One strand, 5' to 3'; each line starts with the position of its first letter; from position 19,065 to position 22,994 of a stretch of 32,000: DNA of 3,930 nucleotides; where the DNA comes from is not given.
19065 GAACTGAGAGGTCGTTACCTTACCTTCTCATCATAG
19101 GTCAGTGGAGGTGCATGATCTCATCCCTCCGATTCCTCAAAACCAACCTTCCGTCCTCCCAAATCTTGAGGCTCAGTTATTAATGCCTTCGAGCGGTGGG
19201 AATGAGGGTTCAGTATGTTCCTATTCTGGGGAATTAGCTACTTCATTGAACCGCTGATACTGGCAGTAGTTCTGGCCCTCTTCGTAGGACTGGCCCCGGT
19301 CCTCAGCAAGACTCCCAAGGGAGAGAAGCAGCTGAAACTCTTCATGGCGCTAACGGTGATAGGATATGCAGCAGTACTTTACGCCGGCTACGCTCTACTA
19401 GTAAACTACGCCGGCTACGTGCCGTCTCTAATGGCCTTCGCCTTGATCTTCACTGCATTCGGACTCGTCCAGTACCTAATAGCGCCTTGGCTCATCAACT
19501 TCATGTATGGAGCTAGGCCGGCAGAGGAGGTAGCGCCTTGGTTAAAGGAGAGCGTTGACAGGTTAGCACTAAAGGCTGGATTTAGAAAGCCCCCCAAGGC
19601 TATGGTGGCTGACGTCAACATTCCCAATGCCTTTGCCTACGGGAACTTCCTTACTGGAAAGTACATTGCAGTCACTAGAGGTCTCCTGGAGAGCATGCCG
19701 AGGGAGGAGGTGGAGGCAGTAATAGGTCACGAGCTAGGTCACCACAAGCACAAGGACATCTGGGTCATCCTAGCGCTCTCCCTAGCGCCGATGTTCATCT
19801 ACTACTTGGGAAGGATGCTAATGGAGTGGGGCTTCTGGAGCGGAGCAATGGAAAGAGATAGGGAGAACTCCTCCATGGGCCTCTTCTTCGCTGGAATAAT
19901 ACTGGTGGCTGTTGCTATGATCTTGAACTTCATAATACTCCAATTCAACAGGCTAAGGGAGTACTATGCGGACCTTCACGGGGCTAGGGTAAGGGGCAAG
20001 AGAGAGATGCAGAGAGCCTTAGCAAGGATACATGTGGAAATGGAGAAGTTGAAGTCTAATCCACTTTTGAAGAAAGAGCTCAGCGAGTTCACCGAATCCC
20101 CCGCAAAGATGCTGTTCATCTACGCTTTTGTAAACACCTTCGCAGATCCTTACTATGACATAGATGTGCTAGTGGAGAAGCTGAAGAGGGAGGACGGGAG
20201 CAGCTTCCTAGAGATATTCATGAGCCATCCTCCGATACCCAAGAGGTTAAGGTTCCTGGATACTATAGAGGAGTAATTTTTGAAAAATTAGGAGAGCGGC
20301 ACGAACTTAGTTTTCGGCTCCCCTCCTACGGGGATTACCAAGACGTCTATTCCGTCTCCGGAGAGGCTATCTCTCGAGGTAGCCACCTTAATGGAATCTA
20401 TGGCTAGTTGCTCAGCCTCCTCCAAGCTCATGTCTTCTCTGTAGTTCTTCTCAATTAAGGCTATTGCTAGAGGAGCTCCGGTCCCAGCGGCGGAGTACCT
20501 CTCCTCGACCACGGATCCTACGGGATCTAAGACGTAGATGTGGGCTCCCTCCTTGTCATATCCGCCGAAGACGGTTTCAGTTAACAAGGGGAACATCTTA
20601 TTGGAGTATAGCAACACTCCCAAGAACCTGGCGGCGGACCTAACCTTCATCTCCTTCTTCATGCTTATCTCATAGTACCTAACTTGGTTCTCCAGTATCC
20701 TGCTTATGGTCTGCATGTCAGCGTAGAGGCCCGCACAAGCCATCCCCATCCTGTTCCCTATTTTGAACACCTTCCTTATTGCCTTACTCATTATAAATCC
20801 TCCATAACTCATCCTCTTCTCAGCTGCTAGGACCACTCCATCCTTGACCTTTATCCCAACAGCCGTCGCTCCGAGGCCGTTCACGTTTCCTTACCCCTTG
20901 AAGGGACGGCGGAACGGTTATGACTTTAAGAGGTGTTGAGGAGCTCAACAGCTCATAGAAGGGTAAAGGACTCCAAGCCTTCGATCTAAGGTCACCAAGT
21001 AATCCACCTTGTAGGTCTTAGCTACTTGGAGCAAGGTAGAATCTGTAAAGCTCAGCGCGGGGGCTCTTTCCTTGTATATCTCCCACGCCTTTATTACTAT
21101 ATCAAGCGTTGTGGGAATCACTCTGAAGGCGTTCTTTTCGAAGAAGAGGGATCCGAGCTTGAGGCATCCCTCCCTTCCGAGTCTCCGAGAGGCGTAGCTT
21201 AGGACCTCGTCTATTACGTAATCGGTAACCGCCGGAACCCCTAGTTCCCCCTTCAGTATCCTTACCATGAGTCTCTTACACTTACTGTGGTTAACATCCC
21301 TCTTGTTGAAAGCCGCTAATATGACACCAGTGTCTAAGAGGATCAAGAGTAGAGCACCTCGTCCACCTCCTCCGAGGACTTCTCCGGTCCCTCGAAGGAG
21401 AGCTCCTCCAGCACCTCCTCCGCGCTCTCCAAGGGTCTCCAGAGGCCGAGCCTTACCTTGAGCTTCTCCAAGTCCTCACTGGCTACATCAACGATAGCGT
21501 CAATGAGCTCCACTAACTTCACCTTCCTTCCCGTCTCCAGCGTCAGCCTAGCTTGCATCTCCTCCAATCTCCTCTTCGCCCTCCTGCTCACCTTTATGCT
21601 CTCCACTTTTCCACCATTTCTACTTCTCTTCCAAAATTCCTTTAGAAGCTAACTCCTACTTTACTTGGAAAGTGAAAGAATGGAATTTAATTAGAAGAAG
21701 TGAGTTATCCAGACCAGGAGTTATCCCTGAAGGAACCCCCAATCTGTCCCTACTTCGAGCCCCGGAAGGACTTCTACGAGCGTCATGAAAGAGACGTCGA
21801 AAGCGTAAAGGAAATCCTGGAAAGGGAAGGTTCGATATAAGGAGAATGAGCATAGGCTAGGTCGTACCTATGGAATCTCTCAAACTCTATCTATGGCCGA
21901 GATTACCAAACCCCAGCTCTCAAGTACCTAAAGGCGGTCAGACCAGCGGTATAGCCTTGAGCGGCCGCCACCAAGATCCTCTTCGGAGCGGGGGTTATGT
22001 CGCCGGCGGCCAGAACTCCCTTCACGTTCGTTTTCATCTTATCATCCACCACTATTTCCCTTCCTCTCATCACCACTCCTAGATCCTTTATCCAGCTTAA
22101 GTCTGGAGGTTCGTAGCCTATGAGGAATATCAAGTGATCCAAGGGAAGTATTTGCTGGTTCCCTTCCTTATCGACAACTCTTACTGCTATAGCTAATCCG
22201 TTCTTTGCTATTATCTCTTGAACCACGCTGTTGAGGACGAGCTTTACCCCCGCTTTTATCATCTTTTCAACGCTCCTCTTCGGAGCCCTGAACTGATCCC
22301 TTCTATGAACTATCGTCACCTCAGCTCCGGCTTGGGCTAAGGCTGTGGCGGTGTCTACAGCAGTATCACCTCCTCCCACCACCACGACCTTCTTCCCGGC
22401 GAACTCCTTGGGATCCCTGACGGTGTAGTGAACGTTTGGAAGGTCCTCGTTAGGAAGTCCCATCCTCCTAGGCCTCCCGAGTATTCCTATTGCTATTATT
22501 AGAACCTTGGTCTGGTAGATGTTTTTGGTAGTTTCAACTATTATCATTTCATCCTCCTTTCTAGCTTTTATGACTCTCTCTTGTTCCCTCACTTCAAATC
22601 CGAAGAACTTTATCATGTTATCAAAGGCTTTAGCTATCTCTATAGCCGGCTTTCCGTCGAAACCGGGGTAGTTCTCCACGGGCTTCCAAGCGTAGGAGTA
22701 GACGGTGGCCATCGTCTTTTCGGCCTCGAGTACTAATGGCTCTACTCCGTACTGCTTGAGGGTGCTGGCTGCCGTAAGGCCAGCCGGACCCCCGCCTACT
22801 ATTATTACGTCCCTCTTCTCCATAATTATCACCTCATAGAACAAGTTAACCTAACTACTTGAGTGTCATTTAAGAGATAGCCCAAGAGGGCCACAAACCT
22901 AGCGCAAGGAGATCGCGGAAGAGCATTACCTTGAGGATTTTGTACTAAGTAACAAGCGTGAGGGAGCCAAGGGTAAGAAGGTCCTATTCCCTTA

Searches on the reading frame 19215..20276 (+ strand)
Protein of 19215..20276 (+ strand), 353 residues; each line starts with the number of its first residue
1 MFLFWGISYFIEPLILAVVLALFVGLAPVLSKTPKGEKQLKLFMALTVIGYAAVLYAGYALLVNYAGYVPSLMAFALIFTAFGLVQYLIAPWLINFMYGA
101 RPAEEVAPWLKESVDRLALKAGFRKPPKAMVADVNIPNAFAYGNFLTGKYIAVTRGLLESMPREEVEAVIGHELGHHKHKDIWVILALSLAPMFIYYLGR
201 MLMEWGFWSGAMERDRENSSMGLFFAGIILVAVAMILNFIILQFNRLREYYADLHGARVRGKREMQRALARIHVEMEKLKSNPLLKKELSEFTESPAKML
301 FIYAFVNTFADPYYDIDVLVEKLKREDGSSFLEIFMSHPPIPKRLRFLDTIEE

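Call 59: search_protein_families(library=pfam, proteins=[window:19215-20276:+], max_evalue=0.001)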
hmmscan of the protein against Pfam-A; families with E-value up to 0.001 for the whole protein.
window:19215-20276:+ (353 aa): 1 family
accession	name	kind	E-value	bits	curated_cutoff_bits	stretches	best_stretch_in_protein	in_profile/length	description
PF01435.24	Peptidase_M48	-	3.5e-36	125.2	20.3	1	107-351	4-185/186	Peptidase family M48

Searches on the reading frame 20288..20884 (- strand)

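Call 59: search_protein_families(library=pfam, proteins=[window:20288-20884:-], max_evalue=0.001)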
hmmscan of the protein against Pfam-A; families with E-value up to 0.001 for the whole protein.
window:20288-20884:- (198 aa): 1 family
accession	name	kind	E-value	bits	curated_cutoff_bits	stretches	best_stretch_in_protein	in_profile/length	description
PF00227.31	Proteasome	-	1e-55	188.8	22.4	1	5-184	4-189/189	Proteasome subunit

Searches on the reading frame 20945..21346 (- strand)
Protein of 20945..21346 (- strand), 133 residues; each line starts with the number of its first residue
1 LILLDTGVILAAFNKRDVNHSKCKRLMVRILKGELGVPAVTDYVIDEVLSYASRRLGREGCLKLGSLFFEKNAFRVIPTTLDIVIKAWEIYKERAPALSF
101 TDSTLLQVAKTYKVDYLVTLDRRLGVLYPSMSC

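Call 59: search_protein_families(library=pfam, proteins=[window:20945-21346:-], max_evalue=0.001)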
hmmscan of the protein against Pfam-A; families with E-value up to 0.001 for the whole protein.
window:20945-21346:- (133 aa): 2 families
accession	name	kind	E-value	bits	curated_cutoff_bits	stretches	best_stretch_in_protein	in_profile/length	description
PF01850.27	PIN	-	7e-15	56.1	23.6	1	2-124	1-114/120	PIN domain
PF13470.12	PIN_3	-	3.8e-06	28.1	27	1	2-123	2-115/115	PIN domain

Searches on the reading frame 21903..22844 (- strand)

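Call 59: search_protein_families(library=pfam, proteins=[window:21903-22844:-], max_evalue=0.001)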
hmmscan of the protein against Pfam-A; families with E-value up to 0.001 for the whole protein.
window:21903-22844:- (313 aa): 21 families
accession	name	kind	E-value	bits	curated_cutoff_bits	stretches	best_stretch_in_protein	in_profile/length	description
PF07992.20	Pyr_redox_2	-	5.2e-48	164.4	26.1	1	12-297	2-291/291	Pyridine nucleotide-disulphide oxidoreductase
PF13738.12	Pyr_redox_3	-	4e-42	144.9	30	2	71-281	84-305/305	Pyridine nucleotide-disulphide oxidoreductase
PF00070.33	Pyr_redox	-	3.3e-19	69.6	22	1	152-215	1-70/82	Pyridine nucleotide-disulphide oxidoreductase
PF01494.25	FAD_binding_3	-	2.6e-12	47.1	22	1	12-44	3-35/349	FAD binding domain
PF03486.20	HI0933_like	-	9e-12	45.4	50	1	12-45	2-35/244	HI0933-like protein Rossmann domain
PF13241.12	NAD_binding_7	-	6e-10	40.1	22.1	1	148-194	5-57/104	Putative NAD(P)-binding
PF13450.12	NAD_binding_8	-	1.1e-09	38.9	21.9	1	15-44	1-30/68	NAD(P)-binding Rossmann-like domain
PF00890.30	FAD_binding_2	-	4.4e-09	36.5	20.4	1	12-51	1-42/414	FAD binding domain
PF01266.30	DAO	-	2.2e-08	34.5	27.9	0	12-44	1-33/353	FAD dependent oxidoreductase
PF01134.28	GIDA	-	4.6e-08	33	22.1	0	12-39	1-28/391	Glucose inhibited division protein A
PF01946.23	Thi4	-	2.6e-06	27.3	26.2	1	7-42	14-50/235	Thi4 family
PF00148.24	Oxidored_nitro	-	5.8e-06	25.9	28.6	1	146-199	268-321/399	Nitrogenase component 1 type Oxidoreductase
PF13434.12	Lys_Orn_oxgnase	-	9.9e-06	25.3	21.3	0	71-187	105-227/339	L-lysine 6-monooxygenase/L-ornithine 5-monooxygenase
PF05834.18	Lycopene_cycl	-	1.2e-05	25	23.4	1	12-57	1-48/380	Lycopene cyclase protein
PF12831.13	FAD_oxidored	-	3.1e-05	23.9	27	0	12-43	1-32/416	FAD dependent oxidoreductase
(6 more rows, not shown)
